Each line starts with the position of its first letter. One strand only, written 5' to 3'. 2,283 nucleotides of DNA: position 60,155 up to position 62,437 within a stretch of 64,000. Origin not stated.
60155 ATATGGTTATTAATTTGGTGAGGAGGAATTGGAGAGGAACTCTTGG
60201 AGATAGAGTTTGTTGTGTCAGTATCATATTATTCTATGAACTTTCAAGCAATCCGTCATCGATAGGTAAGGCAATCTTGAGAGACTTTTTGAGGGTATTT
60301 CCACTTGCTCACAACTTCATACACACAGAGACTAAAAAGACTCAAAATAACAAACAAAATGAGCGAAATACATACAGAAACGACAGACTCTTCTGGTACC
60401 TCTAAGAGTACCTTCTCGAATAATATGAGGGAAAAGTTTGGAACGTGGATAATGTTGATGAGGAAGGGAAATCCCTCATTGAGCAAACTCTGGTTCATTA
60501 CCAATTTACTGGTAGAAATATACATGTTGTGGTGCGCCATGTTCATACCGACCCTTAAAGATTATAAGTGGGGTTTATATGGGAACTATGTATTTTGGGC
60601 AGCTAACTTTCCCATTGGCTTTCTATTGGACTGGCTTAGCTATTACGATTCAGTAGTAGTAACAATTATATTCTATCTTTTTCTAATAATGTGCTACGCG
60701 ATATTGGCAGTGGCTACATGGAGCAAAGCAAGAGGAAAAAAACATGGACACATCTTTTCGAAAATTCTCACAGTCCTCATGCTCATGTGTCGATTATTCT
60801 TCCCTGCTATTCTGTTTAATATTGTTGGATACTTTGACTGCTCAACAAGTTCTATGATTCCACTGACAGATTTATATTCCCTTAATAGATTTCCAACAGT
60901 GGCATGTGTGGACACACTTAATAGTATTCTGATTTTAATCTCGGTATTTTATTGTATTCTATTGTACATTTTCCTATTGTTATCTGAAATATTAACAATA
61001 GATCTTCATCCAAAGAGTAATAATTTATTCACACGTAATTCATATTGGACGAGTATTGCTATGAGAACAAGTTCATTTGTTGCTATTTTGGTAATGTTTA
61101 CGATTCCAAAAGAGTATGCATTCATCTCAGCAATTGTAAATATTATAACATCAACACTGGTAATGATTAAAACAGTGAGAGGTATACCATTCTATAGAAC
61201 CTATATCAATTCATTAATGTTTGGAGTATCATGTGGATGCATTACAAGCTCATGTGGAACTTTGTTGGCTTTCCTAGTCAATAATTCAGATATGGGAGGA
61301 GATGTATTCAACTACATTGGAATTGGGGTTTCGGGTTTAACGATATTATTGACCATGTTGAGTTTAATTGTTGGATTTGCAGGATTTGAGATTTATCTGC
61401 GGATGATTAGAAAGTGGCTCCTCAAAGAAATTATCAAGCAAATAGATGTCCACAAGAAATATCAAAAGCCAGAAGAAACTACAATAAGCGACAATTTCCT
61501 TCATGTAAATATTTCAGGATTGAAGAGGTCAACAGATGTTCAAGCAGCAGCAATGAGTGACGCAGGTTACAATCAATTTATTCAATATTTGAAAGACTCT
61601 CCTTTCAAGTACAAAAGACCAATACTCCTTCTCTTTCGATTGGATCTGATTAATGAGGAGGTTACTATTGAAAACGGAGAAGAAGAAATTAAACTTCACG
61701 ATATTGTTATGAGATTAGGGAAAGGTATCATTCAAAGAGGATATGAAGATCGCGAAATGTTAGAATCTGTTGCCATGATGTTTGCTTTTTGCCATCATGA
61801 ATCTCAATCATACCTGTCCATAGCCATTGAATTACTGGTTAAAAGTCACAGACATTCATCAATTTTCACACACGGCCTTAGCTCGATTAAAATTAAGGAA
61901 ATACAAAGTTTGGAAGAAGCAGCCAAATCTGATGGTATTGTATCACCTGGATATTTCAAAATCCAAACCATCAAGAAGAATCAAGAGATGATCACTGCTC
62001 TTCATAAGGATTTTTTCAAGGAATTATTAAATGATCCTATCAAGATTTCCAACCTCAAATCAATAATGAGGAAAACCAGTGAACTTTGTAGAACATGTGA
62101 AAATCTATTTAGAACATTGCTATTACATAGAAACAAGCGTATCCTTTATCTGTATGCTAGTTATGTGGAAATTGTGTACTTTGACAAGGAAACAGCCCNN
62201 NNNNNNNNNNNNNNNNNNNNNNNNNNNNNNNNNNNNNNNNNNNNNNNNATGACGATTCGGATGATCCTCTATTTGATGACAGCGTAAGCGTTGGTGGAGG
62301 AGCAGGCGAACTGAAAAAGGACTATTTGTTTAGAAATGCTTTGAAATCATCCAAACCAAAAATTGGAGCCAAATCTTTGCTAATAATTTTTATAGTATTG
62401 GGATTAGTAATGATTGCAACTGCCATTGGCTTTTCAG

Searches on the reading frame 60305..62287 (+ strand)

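Call 4: search_protein_families(library=pfam, proteins=[window:60305-62287:+], max_evalue=1)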
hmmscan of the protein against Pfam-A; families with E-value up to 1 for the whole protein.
window:60305-62287:+ (660 aa): 1 family
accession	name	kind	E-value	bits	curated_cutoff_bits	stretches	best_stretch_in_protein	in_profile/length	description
PF25474.1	TPR_TmcB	-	1.2e-05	25.6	27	1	553-632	28-109/125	TmcB, TPR repeats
